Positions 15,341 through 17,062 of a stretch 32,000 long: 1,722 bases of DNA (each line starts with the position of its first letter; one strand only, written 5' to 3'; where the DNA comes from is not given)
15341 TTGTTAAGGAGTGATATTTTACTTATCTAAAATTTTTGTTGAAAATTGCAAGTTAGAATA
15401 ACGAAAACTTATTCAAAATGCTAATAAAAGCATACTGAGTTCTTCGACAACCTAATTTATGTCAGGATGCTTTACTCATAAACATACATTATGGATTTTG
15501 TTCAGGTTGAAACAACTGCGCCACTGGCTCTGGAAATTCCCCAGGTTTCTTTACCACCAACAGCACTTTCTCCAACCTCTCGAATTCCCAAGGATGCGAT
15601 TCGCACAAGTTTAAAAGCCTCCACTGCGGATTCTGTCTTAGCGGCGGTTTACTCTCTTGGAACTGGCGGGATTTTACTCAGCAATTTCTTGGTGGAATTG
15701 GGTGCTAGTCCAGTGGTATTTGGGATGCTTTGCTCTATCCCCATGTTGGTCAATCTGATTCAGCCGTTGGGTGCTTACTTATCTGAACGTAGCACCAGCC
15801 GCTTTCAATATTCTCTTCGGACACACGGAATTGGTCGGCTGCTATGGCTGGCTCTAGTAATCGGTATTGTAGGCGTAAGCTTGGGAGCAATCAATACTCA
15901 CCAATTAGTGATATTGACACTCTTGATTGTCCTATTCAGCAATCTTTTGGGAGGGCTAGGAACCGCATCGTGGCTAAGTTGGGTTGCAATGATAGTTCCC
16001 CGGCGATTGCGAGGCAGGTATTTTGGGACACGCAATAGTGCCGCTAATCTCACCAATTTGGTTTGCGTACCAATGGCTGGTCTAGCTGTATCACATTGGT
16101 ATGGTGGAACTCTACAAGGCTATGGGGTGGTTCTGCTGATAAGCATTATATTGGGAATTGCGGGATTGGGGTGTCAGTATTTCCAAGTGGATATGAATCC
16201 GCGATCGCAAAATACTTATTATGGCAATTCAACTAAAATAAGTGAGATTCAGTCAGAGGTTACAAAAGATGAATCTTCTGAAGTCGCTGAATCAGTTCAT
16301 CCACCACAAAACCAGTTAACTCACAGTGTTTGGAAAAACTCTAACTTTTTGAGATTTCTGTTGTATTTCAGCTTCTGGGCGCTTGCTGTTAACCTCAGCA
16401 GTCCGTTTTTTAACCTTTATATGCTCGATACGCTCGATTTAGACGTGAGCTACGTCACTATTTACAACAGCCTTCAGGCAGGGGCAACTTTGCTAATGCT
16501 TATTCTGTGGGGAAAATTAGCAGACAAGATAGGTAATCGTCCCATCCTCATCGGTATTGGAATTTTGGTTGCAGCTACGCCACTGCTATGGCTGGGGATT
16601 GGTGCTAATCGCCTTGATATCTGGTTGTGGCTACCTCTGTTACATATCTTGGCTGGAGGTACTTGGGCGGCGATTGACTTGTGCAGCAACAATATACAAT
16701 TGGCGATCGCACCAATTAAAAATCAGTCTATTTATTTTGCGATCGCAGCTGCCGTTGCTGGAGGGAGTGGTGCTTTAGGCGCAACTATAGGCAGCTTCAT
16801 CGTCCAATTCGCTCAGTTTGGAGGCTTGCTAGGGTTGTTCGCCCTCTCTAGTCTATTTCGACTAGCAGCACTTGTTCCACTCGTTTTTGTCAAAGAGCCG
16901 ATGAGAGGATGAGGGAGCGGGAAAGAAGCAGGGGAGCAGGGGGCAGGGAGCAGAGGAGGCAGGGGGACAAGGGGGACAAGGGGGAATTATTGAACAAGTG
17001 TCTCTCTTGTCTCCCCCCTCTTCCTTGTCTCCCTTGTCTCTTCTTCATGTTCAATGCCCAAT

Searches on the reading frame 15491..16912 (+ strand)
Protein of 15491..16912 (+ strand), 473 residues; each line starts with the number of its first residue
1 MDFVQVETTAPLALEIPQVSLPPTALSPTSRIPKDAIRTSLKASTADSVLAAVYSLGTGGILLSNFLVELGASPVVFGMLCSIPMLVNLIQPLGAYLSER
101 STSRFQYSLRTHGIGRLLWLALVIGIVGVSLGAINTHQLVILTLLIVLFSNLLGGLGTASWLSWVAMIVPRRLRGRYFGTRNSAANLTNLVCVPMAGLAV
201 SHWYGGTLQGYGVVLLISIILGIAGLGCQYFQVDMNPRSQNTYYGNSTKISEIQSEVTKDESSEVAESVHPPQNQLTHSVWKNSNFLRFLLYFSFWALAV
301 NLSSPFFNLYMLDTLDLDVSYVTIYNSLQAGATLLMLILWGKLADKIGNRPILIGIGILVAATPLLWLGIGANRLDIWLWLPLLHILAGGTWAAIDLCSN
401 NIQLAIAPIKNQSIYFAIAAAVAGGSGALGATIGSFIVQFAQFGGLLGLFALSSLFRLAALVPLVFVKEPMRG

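Call 3: search_protein_families(library=pfam, proteins=[window:15491-16912:+], max_evalue=0.01)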
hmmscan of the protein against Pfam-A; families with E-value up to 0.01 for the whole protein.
window:15491-16912:+ (473 aa): 2 families
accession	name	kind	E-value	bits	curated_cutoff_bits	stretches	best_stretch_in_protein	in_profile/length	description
PF07690.21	MFS_1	-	6.6e-21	75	33.4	2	60-320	16-239/347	Major Facilitator Superfamily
PF01306.25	LacY_symp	-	0.00086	18.6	24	1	280-366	3-91/413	LacY proton/sugar symporter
